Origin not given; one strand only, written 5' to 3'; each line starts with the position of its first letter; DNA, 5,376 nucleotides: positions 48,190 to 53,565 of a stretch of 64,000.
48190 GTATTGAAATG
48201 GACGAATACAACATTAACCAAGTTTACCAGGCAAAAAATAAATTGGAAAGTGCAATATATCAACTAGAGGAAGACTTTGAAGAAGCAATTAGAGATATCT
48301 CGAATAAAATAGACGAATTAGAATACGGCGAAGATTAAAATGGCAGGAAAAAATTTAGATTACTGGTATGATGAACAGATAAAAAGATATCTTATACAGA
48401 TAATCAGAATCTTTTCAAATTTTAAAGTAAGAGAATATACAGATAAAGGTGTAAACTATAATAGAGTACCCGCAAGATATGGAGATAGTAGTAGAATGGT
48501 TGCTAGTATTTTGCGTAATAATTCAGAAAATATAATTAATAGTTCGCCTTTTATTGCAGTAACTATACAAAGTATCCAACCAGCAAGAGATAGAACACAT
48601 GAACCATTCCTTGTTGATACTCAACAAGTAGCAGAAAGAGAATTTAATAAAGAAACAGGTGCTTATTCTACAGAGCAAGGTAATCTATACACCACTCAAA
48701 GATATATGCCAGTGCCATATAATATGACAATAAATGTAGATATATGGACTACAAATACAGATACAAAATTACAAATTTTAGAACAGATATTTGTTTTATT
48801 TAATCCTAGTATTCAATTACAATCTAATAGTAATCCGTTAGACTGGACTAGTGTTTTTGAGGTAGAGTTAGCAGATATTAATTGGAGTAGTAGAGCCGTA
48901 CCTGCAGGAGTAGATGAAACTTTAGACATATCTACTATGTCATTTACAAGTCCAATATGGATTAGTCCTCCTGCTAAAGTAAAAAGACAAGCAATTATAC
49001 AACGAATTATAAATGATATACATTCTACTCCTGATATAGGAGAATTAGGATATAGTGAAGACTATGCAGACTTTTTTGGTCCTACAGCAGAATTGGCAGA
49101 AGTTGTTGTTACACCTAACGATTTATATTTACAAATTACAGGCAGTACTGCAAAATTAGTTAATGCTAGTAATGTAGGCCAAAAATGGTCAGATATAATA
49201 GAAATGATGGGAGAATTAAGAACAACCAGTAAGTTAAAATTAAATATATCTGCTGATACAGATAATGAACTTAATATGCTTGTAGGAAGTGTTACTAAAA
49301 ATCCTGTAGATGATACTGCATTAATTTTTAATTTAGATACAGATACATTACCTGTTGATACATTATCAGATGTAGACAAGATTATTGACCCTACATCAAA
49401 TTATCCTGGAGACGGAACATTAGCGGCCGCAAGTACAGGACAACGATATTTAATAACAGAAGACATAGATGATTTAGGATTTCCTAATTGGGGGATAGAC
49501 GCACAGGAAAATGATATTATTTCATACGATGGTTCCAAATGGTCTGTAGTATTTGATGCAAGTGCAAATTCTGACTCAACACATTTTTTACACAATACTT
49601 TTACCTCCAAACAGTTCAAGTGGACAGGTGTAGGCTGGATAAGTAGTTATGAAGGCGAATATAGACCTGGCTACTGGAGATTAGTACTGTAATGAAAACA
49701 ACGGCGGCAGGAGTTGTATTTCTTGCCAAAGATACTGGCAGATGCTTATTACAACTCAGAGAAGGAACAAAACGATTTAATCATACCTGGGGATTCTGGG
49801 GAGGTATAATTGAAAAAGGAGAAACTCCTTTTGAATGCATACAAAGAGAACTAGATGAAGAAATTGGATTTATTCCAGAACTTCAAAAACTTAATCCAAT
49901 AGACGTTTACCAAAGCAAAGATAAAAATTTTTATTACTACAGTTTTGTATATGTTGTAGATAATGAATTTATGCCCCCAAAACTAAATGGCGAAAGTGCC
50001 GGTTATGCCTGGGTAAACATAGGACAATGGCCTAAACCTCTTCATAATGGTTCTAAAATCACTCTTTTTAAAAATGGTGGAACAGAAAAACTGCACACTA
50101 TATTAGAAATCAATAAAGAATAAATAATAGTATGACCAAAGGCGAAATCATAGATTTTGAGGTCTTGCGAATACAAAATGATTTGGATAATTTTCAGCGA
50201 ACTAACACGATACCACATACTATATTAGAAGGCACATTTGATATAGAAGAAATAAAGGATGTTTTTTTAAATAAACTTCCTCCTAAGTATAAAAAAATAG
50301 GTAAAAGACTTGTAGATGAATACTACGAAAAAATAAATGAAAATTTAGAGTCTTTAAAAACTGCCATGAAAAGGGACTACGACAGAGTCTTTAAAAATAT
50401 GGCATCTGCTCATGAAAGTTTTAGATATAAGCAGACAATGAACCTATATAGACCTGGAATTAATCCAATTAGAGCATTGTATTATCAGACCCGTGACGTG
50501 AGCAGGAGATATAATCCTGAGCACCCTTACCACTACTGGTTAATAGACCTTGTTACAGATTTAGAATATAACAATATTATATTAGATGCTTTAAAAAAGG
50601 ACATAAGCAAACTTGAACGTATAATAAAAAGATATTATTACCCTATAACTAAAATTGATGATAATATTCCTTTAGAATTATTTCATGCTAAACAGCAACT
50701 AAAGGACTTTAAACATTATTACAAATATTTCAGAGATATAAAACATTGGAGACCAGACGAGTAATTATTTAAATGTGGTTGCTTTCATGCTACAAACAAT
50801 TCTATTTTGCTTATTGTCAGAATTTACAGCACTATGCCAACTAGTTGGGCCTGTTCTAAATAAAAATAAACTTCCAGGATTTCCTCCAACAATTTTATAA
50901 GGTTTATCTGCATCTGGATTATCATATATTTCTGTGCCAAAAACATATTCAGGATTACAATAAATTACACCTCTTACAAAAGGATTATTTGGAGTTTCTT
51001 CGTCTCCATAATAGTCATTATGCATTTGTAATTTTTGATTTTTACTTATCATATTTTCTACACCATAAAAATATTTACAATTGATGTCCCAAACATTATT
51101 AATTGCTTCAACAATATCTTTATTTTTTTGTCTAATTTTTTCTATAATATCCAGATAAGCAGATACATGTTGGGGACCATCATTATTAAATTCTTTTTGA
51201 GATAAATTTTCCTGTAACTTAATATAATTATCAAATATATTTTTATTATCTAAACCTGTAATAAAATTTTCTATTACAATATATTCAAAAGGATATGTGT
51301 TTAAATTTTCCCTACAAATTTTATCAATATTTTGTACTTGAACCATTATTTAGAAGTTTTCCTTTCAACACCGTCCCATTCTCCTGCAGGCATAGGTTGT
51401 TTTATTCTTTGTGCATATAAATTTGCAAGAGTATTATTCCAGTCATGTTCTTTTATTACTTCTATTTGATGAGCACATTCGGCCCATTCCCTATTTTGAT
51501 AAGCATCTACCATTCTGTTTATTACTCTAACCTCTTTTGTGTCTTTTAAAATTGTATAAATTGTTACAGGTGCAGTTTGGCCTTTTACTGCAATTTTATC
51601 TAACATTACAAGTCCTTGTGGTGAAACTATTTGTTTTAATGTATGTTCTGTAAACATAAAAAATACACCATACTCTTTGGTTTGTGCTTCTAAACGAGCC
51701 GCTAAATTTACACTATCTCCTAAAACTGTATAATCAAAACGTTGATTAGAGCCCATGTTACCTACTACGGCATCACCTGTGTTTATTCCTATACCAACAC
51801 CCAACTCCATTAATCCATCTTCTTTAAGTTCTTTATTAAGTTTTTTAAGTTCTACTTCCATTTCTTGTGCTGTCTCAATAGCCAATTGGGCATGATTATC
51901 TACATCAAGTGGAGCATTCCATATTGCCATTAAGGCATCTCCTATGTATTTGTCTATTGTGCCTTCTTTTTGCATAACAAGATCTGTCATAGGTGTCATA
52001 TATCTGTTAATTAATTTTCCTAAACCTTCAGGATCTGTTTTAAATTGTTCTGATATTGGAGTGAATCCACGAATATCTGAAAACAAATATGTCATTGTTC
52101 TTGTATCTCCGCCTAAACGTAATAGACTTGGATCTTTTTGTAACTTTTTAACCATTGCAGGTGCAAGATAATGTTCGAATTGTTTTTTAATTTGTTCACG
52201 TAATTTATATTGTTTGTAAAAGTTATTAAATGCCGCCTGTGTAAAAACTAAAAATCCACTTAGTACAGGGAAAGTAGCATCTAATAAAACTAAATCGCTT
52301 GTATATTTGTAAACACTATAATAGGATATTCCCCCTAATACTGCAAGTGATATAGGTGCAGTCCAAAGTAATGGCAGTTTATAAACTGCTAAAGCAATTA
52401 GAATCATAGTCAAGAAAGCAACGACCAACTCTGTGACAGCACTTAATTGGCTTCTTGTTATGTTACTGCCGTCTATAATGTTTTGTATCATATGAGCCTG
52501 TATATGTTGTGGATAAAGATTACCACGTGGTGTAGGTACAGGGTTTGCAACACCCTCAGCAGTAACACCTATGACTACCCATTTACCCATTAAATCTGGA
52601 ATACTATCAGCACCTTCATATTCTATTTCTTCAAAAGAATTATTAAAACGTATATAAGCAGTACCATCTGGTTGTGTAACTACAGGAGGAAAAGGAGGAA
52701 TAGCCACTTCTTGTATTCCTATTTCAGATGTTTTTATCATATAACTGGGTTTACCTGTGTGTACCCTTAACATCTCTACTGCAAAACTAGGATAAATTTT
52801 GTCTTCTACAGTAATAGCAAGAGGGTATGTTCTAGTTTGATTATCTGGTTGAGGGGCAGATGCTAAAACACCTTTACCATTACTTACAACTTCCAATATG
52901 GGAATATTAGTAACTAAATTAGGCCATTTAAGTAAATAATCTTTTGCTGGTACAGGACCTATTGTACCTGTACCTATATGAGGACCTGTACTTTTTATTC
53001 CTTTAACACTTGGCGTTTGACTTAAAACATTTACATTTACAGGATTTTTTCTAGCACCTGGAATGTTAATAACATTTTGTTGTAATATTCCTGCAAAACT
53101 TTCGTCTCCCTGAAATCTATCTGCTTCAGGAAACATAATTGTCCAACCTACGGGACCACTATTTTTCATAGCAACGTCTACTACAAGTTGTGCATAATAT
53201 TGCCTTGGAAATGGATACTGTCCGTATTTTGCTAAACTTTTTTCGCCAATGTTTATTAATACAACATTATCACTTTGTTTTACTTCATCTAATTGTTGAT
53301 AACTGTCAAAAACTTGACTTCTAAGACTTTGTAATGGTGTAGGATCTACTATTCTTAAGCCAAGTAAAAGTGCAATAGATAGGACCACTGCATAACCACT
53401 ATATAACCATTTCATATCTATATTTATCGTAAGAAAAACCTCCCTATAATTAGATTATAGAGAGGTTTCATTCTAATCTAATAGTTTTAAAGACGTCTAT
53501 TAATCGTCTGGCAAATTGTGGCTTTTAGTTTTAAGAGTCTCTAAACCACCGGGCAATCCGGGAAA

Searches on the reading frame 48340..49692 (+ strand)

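Call 12: search_protein_families(library=pfam, proteins=[window:48340-49692:+], max_evalue=0.001)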
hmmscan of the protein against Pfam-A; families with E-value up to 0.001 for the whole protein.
window:48340-49692:+ (450 aa): 1 family
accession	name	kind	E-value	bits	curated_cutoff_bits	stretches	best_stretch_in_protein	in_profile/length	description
PF16724.11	T4-gp15_tss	-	2.9e-29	102.4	25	1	8-231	1-210/245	T4-like virus Myoviridae tail sheath stabiliser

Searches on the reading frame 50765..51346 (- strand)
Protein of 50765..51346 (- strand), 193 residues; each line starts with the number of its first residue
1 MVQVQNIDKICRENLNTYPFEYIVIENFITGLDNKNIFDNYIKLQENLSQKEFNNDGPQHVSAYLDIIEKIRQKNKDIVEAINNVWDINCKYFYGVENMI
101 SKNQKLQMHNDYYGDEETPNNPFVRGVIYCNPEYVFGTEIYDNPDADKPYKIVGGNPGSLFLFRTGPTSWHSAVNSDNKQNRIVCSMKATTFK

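Call 10: search_protein_families(library=pfam, proteins=[window:50765-51346:-], max_evalue=0.01)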
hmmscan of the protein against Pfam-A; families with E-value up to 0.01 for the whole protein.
window:50765-51346:- (193 aa): 1 family
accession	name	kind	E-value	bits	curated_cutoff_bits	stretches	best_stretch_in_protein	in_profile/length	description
PF13640.12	2OG-FeII_Oxy_3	-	0.008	17.5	27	0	99-185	6-93/98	2OG-Fe(II) oxygenase superfamily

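Call 11: search_protein_families(library=phrogs, proteins=[window:50765-51346:-], max_evalue=0.01)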
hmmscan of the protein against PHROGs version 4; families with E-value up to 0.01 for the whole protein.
window:50765-51346:- (193 aa): 0 families

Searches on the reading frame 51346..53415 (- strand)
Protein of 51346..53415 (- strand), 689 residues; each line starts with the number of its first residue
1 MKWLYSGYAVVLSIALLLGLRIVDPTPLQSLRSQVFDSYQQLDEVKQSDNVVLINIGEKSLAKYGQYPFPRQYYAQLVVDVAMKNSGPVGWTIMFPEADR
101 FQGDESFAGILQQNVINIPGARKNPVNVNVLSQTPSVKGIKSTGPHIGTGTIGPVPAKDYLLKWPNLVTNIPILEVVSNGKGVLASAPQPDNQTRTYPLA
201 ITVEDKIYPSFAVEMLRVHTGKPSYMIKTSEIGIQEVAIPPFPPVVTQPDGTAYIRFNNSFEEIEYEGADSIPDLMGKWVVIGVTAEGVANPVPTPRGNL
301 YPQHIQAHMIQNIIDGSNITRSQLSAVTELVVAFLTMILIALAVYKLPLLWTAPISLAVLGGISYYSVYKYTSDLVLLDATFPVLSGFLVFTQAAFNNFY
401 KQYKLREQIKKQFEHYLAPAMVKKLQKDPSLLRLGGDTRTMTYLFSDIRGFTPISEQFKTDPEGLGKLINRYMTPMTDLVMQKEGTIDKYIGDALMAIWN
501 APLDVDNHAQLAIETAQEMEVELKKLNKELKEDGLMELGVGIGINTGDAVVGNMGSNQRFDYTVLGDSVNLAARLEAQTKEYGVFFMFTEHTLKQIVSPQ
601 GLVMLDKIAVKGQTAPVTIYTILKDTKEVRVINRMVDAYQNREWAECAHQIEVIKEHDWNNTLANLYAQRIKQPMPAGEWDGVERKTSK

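Call 10: search_protein_families(library=pfam, proteins=[window:51346-53415:-], max_evalue=0.01)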
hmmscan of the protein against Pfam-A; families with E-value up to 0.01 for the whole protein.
window:51346-53415:- (689 aa): 2 families
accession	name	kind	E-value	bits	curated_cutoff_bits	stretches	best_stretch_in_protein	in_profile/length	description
PF05226.16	CHASE2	-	1.8e-31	110.1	26.3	1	16-341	5-252/257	CHASE2 domain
PF00211.25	Guanylate_cyc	-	4.4e-19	69.2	21.9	1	440-621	8-180/183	Adenylate and Guanylate cyclase catalytic domain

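Call 11: search_protein_families(library=phrogs, proteins=[window:51346-53415:-], max_evalue=0.01)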
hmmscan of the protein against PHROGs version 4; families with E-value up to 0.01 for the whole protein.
window:51346-53415:- (689 aa): 5 families
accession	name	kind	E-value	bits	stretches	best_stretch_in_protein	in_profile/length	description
phrog_35576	-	unknown function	1.1e-168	563.7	1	9-689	11-681/681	-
phrog_29613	-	unknown function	3.6e-22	79.8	1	389-580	261-440/487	-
phrog_34154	-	unknown function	1.2e-19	71.5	1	409-592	189-367/396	-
phrog_25255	-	unknown function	1.6e-09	37.1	1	429-576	76-217/1125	-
phrog_27274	-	unknown function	0.0071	16.3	0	318-365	277-324/357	-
